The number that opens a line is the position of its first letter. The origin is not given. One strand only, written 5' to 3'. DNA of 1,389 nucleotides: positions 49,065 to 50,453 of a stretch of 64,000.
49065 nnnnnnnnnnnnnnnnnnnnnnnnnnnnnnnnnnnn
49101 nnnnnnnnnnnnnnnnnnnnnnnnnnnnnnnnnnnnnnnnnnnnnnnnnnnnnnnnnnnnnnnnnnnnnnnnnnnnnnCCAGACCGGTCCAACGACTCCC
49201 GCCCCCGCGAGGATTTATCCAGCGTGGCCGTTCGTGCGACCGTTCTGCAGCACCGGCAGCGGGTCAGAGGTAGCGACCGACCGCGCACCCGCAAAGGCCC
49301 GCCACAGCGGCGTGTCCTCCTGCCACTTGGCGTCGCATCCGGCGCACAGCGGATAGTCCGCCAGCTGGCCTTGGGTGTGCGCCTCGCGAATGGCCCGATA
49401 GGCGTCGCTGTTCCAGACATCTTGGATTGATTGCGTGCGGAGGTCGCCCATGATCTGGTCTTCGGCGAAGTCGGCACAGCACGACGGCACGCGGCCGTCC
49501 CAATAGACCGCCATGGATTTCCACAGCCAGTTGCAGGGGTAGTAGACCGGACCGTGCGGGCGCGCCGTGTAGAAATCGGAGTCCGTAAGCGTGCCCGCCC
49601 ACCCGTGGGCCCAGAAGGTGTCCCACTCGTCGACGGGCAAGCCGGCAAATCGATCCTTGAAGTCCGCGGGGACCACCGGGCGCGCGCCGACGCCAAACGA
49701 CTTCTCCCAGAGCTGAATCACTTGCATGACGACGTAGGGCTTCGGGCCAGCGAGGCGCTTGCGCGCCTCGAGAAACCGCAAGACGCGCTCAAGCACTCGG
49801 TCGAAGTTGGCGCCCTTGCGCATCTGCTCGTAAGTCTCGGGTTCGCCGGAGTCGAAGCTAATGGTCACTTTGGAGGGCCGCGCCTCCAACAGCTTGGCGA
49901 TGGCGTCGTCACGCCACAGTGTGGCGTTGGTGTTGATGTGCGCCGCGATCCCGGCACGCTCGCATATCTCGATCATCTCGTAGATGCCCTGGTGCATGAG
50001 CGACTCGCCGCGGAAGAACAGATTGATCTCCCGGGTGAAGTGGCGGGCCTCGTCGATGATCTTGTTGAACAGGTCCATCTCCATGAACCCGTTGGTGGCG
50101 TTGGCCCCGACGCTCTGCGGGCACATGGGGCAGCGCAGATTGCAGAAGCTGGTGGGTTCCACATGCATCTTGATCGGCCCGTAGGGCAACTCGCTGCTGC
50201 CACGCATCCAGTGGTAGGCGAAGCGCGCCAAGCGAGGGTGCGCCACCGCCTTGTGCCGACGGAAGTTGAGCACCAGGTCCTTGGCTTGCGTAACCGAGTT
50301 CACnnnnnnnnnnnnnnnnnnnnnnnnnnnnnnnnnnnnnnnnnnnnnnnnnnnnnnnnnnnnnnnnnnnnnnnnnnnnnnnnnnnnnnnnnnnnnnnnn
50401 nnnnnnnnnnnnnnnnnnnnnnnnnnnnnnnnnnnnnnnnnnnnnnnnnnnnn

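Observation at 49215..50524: Translationally coupled Trm112-like zinc-ribbon mini-protein plus radical-SAM/SPASM enzyme inside the glycosyltransferase operon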

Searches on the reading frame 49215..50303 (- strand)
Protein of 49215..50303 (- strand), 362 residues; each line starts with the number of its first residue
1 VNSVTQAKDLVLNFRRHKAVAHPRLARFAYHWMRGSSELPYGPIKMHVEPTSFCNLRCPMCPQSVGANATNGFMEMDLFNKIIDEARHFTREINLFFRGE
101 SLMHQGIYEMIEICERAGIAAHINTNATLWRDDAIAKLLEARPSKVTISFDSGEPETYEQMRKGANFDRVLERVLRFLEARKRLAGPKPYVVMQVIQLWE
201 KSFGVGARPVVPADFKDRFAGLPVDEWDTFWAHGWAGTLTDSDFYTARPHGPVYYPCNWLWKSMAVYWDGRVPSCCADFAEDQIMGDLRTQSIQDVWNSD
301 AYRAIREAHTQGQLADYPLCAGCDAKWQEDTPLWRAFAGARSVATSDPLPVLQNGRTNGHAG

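Call 3: search_protein_families(library=pfam, proteins=[window:49215-50303:-], max_evalue=0.01)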
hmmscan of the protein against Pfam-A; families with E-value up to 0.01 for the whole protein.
window:49215-50303:- (362 aa): 2 families
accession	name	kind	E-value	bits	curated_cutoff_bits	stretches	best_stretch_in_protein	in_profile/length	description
PF04055.27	Radical_SAM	-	2.9e-18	67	29.5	1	48-180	1-139/166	Radical SAM superfamily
PF13186.11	SPASM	-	4e-16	59.5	21.5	1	257-324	1-67/67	Iron-sulfur cluster-binding domain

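Call 4: search_protein_families(library=ncbifam, proteins=[window:49215-50303:-], max_evalue=0.01)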
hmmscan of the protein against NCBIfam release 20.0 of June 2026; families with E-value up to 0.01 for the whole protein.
window:49215-50303:- (362 aa): 51 families (the best 25 are shown)
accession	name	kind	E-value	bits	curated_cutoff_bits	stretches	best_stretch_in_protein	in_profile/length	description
TIGR04317.1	W_rSAM_matur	equivalog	8.9e-30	104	380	2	45-196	5-155/349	tungsten cofactor oxidoreductase radical SAM maturase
TIGR04311.1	rSAM_Geo_metal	subfamily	1.2e-27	97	400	2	43-186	2-148/423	radical SAM/SPASM family putative metalloenzyme maturase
TIGR04321.1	spiroSPASM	subfamily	8.8e-21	74.1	250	2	46-180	233-375/510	spiro-SPASM protein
NF033640.1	N_Twi_rSAM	subfamily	1.4e-17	63.9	170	2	257-325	5-71/398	twitch domain-containing radical SAM protein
NF045574.1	sacti_mat_StsB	exception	1.9e-16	60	625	1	51-180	103-230/466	StsB family radical SAM/SPASM domain sactipeptide maturase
TIGR04545.1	rSAM_ahbD_hemeb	equivalog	2e-14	53.8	500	1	49-168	5-125/339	heme b synthase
TIGR04055.1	rSAM_NirJ2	equivalog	2.1e-14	53.8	500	1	51-165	7-120/326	putative heme d1 biosynthesis radical SAM protein NirJ2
TIGR04251.1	SCM_rSAM_ScmF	equivalog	8.1e-14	51.8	400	1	51-197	11-156/353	SynChlorMet cassette radical SAM/SPASM protein ScmF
NF050035.1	rSAM_WgK_link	exception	1.2e-13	50.8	650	1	42-173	7-139/367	radical SAM/SPASM peptide maturase WgkB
TIGR04054.1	rSAM_NirJ1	equivalog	2.3e-12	46.2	650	1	41-174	34-166/387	putative heme d1 biosynthesis radical SAM protein NirJ1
TIGR04250.1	SCM_rSAM_ScmE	equivalog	2.5e-11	43.1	400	1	43-174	2-134/358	SynChlorMet cassette radical SAM/SPASM protein ScmE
TIGR04546.1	rSAM_ahbC_deAc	equivalog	4e-11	42.3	650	1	51-171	46-166/390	12,18-didecarboxysiroheme deacetylase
TIGR03962.1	mycofact_rSAM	equivalog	2.3e-10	40.2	265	1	43-181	11-147/339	mycofactocin radical SAM maturase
TIGR04053.2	TIGR04053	equivalog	3.7e-10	39.6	395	1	43-179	7-147/366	TIGR04053 family radical SAM/SPASM domain-containing protein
TIGR04347.1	pseudo_SAM_Halo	equivalog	7.5e-10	38.6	525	1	51-173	45-167/390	TIGR04347 family pseudo-SAM/SPASM protein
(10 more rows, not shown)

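Call 6: find_homologous_proteins(query=window:49215-50303:-, max_evalue=1e-10)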
Query window:49215-50303:- (362 aa): 161 proteins with E <= 1e-10 among 3045 candidates; the best 120 are listed.
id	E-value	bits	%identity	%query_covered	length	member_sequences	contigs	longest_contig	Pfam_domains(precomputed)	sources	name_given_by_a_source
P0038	1.4e-241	819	93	100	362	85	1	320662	PF13186.12,PF04055.28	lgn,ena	-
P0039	2.7e-233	792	89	100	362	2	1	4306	PF13186.12,PF04055.28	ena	-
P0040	4.9e-219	745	85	100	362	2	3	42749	PF13186.12,PF04055.28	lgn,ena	-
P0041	2.2e-197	674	75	99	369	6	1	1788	PF13186.12,PF04055.28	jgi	jgi:radical SAM protein with 4Fe4S-binding SPASM domain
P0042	3.8e-197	673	76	98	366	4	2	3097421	PF13186.12,PF04055.28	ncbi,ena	-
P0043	6.8e-191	652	74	98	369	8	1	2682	PF13186.12,PF04055.28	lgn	-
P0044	2.4e-188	644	73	100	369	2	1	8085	PF13186.12,PF04055.28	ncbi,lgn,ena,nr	ncbi:MAG: radical SAM protein [Actinobacteria bacterium]|nr:radical SAM protein [Actinomycetota bact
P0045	2.8e-187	641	74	98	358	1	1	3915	PF13186.12,PF04055.28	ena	-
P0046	2.8e-186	637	73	100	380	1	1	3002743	PF13186.12,PF04055.28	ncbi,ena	-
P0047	5.0e-184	630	70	99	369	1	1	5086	PF13186.12,PF04055.28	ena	-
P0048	5.3e-183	626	71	100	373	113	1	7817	PF13186.12,PF04055.28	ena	-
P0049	1.5e-181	622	71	98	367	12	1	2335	PF13186.12,PF04055.28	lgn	-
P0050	4.0e-181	620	71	98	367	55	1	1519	PF13186.12,PF04055.28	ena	-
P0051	1.1e-149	517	71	83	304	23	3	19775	PF13186.12,PF04055.28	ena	-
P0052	1.4e-142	493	58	99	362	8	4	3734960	PF13186.12,PF04055.28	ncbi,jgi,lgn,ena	jgi:MoaA/NifB/PqqE/SkfB family radical SAM enzyme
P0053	3.1e-142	492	58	97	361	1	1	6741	PF13186.12,PF04055.28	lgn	-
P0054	7.0e-142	491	57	99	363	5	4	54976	PF13186.12,PF04055.28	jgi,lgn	-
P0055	3.8e-141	489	58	98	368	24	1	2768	PF13186.12,PF04055.28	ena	-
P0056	3.8e-141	489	58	95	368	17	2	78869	PF13186.12,PF04055.28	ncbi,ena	-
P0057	3.3e-140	486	58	99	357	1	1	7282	PF13186.12,PF04055.28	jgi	-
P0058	1.5e-138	480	57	97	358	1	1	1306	PF13186.12,PF04055.28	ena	-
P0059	6.0e-138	478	58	97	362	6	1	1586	PF13186.12,PF04055.28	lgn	-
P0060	2.7e-137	476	57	98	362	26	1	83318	PF13186.12,PF04055.28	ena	-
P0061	9.8e-136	471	57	98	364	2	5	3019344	PF13186.12,PF04055.28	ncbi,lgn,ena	-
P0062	7.2e-128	445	54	95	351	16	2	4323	PF13186.12,PF04055.28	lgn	-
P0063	5.8e-125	435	50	100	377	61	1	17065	PF13186.12,PF04055.28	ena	-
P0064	1.3e-123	431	53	95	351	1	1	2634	PF13186.12,PF04055.28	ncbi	-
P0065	1.4e-123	431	53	95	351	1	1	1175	PF13186.12,PF04055.28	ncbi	-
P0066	1.6e-123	431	53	95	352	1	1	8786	PF13186.12,PF04055.28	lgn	-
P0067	1.9e-123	430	52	97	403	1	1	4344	PF13186.12,PF04055.28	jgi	jgi:radical SAM protein with 4Fe4S-binding SPASM domain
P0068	2.3e-123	430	53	95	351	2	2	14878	PF13186.12,PF04055.28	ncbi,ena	-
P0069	2.7e-123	430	54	95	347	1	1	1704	PF13186.12,PF04055.28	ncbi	-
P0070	3.4e-123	430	53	95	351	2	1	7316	PF13186.12,PF04055.28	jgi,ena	-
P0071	1.9e-122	427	51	95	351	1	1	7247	PF13186.12,PF04055.28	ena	-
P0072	3.2e-122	426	53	95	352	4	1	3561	PF13186.12,PF04055.28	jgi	jgi:MoaA/NifB/PqqE/SkfB family radical SAM enzyme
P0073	8.7e-122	425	52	95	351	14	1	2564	PF13186.12,PF04055.28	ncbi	-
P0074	1.0e-121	425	52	95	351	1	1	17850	PF13186.12,PF04055.28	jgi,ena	-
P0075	1.1e-121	425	51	95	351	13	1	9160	PF13186.12,PF04055.28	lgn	-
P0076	1.3e-121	424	51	100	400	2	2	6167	PF13186.12,PF04055.28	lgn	-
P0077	2.1e-121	424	52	93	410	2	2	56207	PF13186.12,PF04055.28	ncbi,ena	-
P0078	2.2e-121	424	51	95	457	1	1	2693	PF13186.12,PF04055.28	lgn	-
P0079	4.1e-121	423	50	97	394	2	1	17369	PF13186.12,PF04055.28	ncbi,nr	ncbi:MAG TPA: radical SAM/SPASM domain-containing protein [Chloroflexota bacterium]|nr:radical SAM/S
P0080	4.2e-121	423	51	97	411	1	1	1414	PF13186.12,PF04055.28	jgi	jgi:radical SAM protein with 4Fe4S-binding SPASM domain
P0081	4.5e-121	423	51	97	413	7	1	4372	PF13186.12,PF04055.28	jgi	jgi:radical SAM protein with 4Fe4S-binding SPASM domain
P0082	5.2e-121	422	53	95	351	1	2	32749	PF13186.12,PF04055.28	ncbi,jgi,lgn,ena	-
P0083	5.6e-121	422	52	95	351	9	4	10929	PF13186.12,PF04055.28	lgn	-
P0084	1.5e-120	421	50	100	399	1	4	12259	PF13186.12,PF04055.28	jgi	jgi:radical SAM protein with 4Fe4S-binding SPASM domain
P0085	2.6e-120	420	52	94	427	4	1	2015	PF13186.12,PF04055.28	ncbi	-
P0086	2.7e-120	420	53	93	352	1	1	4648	PF13186.12,PF04055.28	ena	-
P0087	9.0e-120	418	50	95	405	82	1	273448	PF13186.12,PF04055.28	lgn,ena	-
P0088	9.3e-120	418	52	94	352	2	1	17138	PF13186.12,PF04055.28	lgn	-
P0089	2.3e-119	417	51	97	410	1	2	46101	PF13186.12,PF04055.28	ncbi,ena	-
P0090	2.4e-119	417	49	98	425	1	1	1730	PF13186.12,PF04055.28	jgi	jgi:radical SAM protein with 4Fe4S-binding SPASM domain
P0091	2.6e-119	417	49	98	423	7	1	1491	PF13186.12,PF04055.28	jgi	jgi:radical SAM protein with 4Fe4S-binding SPASM domain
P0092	2.9e-119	417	52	95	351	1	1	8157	PF13186.12,PF04055.28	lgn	-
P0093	4.4e-119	416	50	95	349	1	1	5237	PF13186.12,PF04055.28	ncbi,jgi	ncbi:MAG: radical SAM/SPASM domain-containing protein [Chloroflexota bacterium]|jgi:radical SAM prot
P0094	4.4e-119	416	50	97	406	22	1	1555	PF13186.12,PF04055.28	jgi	-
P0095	7.5e-119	415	50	97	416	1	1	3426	PF13186.12,PF04055.28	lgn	-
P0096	1.6e-118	414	51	95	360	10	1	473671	PF13186.12,PF04055.28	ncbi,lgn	-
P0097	1.7e-118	414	49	99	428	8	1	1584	PF13186.12,PF04055.28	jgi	jgi:radical SAM protein with 4Fe4S-binding SPASM domain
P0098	2.0e-118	414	49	100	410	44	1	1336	PF13186.12,PF04055.28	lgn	-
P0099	2.3e-118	414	51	95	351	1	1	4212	PF13186.12,PF04055.28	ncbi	-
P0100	8.5e-118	412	50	97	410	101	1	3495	PF13186.12,PF04055.28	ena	-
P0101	9.0e-118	412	50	99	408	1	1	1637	PF13186.12,PF04055.28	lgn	-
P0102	1.2e-117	411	50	95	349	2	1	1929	PF13186.12,PF04055.28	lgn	-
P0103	1.4e-117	411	55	88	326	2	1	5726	PF13186.12,PF04055.28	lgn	-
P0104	2.1e-117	411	52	93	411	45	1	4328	PF13186.12,PF04055.28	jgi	jgi:radical SAM protein with 4Fe4S-binding SPASM domain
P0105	4.5e-117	410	49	98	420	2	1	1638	PF13186.12,PF04055.28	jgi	jgi:MoaA/NifB/PqqE/SkfB family radical SAM enzyme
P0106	4.6e-117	409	52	93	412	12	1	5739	PF13186.12,PF04055.28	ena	-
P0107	5.2e-117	409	49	100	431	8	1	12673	PF13186.12,PF04055.28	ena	-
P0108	9.8e-117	408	49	97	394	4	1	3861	PF13186.12,PF04055.28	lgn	-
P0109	1.7e-116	408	49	97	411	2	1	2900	PF13186.12,PF04055.28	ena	-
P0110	2.1e-116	407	50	93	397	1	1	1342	PF13186.12,PF04055.28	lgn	-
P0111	3.0e-116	407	51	94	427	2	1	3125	PF13186.12,PF04055.28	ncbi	-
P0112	4.8e-116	406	51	91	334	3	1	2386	PF13186.12,PF04055.28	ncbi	ncbi:MAG: radical SAM/SPASM domain-containing protein, partial [Chloroflexota bacterium]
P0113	5.1e-116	406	50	95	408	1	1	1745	PF13186.12,PF04055.28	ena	-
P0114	2.9e-114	400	50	93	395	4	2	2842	PF13186.12,PF04055.28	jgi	jgi:radical SAM protein with 4Fe4S-binding SPASM domain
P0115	8.7e-114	399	49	97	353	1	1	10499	PF13186.12,PF04055.28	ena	-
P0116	1.6e-113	398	51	98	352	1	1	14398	PF13186.12,PF04055.28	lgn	-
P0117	1.1e-109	385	57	78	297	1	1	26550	PF13186.12,PF04055.28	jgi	jgi:radical SAM protein with 4Fe4S-binding SPASM domain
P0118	3.3e-108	380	48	97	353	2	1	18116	PF13186.12,PF04055.28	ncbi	-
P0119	2.9e-106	374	52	87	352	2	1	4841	PF13186.12,PF04055.28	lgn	-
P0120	9.7e-104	366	49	88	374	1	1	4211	PF13186.12,PF04055.28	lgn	-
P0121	1.0e-97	346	53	77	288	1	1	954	PF13186.12,PF04055.28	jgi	jgi:radical SAM protein with 4Fe4S-binding SPASM domain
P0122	4.0e-91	324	44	95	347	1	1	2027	PF13186.12,PF04055.28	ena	-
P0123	6.1e-88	314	43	93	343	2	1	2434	PF13186.12,PF04055.28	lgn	-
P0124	7.2e-76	274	50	69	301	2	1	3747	PF04055.28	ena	-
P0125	3.0e-74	269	42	85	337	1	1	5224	PF13186.12,PF04055.28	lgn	-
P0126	2.7e-69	252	41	85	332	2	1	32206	PF13186.12,PF04055.28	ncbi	-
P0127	5.3e-69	251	39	85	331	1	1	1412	PF13186.12,PF04055.28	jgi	-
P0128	7.5e-68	247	48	63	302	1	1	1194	PF13186.12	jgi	jgi:radical SAM protein with 4Fe4S-binding SPASM domain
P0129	5.1e-65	238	53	64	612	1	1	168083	PF04055.28,PF13579.13,PF13439.13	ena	-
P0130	4.5e-64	235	39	83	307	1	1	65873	PF13186.12,PF04055.28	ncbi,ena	-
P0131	1.2e-62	230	38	80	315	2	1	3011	PF13186.12,PF04055.28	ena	-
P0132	2.8e-57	213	35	85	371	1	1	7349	PF13186.12,PF04055.28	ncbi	-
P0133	3.3e-57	212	36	84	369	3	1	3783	PF13186.12,PF04055.28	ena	-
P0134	2.7e-56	209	70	34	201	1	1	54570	PF13186.12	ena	-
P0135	3.8e-51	193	34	83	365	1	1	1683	PF13186.12,PF04055.28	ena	-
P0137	7.2e-45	172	60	33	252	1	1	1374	PF13186.12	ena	-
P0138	3.0e-42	163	34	90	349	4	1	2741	PF13186.12,PF04055.28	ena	-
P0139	1.4e-41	161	61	33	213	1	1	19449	PF13186.12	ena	-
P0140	4.3e-38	150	33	78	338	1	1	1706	PF13186.12,PF04055.28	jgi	-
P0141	1.6e-35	141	29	88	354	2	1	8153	PF13186.12,PF04055.28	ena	-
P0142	1.7e-32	131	27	83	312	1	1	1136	PF13186.12,PF04055.28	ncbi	-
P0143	2.4e-32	131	27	83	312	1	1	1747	PF13186.12,PF04055.28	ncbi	-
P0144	8.0e-32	129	30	78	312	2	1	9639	PF13186.12,PF04055.28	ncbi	-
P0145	1.7e-30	125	27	83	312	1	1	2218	PF13186.12,PF04055.28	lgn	-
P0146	3.6e-29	120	31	78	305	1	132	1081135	PF13186.12,PF04055.28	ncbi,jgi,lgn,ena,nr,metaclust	ncbi:hypothetical protein C819_01867 [Lachnospiraceae bacterium 10-1]|nr:hypothetical protein C819_0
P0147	4.3e-29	120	32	78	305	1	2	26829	PF13186.12,PF04055.28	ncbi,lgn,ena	-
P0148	4.8e-29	120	31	78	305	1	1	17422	PF13186.12,PF04055.28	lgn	-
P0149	6.4e-29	119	31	78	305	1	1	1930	PF13186.12,PF04055.28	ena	-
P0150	7.0e-29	119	31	78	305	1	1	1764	PF13186.12,PF04055.28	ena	-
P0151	7.9e-29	119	28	80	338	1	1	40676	PF13186.12,PF04055.28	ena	-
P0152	9.3e-29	119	31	78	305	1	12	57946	PF13186.12,PF04055.28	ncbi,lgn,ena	-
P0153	1.1e-28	119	31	78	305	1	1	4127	PF13186.12,PF04055.28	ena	-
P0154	1.1e-28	119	28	79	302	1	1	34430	PF13186.12,PF04055.28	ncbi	-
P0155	1.3e-28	118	31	78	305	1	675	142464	PF13186.12,PF04055.28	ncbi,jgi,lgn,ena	-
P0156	1.3e-28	118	31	78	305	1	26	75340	PF13186.12,PF04055.28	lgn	-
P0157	1.3e-28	118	31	78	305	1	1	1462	PF13186.12,PF04055.28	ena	-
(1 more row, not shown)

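Call 10: find_related_loci(query=A1, collection=genome_contigs, flank=8000)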
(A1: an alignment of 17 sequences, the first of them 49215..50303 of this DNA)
Query A1 (362 aa) in genome_contigs; peptide patterns used: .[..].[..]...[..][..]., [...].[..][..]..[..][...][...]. (x = any residue, [..] = any of these).
600 stretches matched a pattern (row limit reached: there are more); 522 encode a relative of the query (tblastn E <= 1e-3); the best 80 are kept; 80 distinct loci.
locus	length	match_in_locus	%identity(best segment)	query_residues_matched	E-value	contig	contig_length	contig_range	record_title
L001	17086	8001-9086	94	1-362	0e+0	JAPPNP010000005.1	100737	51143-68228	MAG: Chloroflexota bacterium isolate RHO3_bin_74 NODE_508_length_100737_cov_23.956874, whole genome shotgun sequence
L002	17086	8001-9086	94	1-362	0e+0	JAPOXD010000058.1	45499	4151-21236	MAG: Chloroflexota bacterium isolate COS3_bin_17 NODE_308_length_45499_cov_45.2861, whole genome shotgun sequence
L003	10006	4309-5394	93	1-362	0e+0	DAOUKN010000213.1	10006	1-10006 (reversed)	MAG TPA_asm: Chloroflexota bacterium isolate S7_331 k113_4560000, whole genome shotgun sequence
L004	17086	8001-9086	93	1-362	0e+0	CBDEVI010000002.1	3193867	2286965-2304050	MAG: Chloroflexota bacterium isolate f820a594-4fe9-4b7b-8cc4-7fafcfd9b253 genome assembly, contig: contig_2, whole genom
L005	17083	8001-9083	73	1-361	0e+0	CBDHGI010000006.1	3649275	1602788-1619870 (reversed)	MAG: Chloroflexota bacterium isolate cca356c8-8f3a-46e1-bc14-440367fe4ecb genome assembly, contig: chromosome_2, whole g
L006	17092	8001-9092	71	1-361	0e+0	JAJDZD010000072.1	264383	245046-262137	MAG: Chloroflexota bacterium isolate jk18x40bins.16 k141_306411, whole genome shotgun sequence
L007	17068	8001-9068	70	1-355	4e-180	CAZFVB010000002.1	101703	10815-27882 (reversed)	MAG TPA_asm: uncultured Chloroflexota bacterium isolate SRP092796_co3_298 genome assembly, contig: NODE_136_length_10170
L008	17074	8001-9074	58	1-357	1e-144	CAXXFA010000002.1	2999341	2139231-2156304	MAG: Chloroflexota bacterium isolate 89e1c7f9-7971-4734-96c6-435762dbc333 genome assembly, contig: contig_2, whole genom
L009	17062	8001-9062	59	1-353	1e-142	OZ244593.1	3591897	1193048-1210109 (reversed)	MAG: Chloroflexota bacterium isolate 88f3a034-1e95-44e9-9cba-3f5f03d74490 genome assembly, chromosome: 1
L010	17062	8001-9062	58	1-353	2e-141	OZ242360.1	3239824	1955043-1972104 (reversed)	MAG: Chloroflexota bacterium isolate 96c89a91-56bf-49b9-8890-dc7aad1d8409 genome assembly, chromosome: 1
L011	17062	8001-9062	58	1-353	2e-141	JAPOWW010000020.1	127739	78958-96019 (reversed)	MAG: Chloroflexota bacterium isolate COS3_bin_10 NODE_62_length_127739_cov_16.6647, whole genome shotgun sequence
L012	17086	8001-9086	50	1-361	2e-126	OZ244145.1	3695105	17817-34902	MAG: Chloroflexota bacterium isolate eb05c879-3c2f-44be-9c84-8645a4b398cc genome assembly, chromosome: 1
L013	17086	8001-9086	49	1-361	7e-126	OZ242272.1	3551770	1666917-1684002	MAG: Chloroflexota bacterium isolate e1420fa2-ce91-4a5a-b5ce-1a2ec9efecdf genome assembly, chromosome: 1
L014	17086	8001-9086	50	1-361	2e-126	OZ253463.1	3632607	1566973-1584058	MAG: Chloroflexota bacterium isolate 29d2856e-e75a-4040-aa7f-32dfb5fb0cd3 genome assembly, chromosome: 1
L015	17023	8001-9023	51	1-344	1e-122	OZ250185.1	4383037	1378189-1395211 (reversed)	MAG: Chloroflexota bacterium isolate d215fe47-5bc5-444d-b53f-49c889911535 genome assembly, chromosome: 1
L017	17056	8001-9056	48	1-351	1e-117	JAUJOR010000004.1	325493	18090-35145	MAG: Chloroflexota bacterium isolate YX3bin23 opera_contig_62, whole genome shotgun sequence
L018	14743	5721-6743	50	1-344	9e-122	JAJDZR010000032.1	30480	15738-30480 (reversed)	MAG: Chloroflexota bacterium isolate jk18x44bins.5 k141_232382, whole genome shotgun sequence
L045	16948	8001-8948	35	25-344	4e-57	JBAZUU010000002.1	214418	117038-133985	MAG: Parcubacteria group bacterium isolate SO_2017_GW1_236 NODE_470_length_214418_cov_16.671624_OW334_2017, whole genome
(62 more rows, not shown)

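Call 11: search_solved_structures(query=window:49215-50303:-, max_evalue=0.001, show_alignments=2)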
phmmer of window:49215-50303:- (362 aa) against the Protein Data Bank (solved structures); distinct sequences matched with E-value up to 0.001: 5.
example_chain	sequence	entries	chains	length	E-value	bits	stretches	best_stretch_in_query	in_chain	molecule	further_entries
4m7t_A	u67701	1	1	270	3e-10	43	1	269-324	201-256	BtrN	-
4m7s_A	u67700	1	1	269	3.7e-10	42.7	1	269-324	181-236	BtrN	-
6efn_A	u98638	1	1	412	5.1e-05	25.8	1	40-179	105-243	Sporulation killing factor maturation protein SkfB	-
7vob_C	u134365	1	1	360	7.2e-05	25.3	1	51-184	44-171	Cytosylglucuronate decarboxylase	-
7voc_C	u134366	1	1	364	7.4e-05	25.3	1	51-184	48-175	Cytosylglucuronate decarboxylase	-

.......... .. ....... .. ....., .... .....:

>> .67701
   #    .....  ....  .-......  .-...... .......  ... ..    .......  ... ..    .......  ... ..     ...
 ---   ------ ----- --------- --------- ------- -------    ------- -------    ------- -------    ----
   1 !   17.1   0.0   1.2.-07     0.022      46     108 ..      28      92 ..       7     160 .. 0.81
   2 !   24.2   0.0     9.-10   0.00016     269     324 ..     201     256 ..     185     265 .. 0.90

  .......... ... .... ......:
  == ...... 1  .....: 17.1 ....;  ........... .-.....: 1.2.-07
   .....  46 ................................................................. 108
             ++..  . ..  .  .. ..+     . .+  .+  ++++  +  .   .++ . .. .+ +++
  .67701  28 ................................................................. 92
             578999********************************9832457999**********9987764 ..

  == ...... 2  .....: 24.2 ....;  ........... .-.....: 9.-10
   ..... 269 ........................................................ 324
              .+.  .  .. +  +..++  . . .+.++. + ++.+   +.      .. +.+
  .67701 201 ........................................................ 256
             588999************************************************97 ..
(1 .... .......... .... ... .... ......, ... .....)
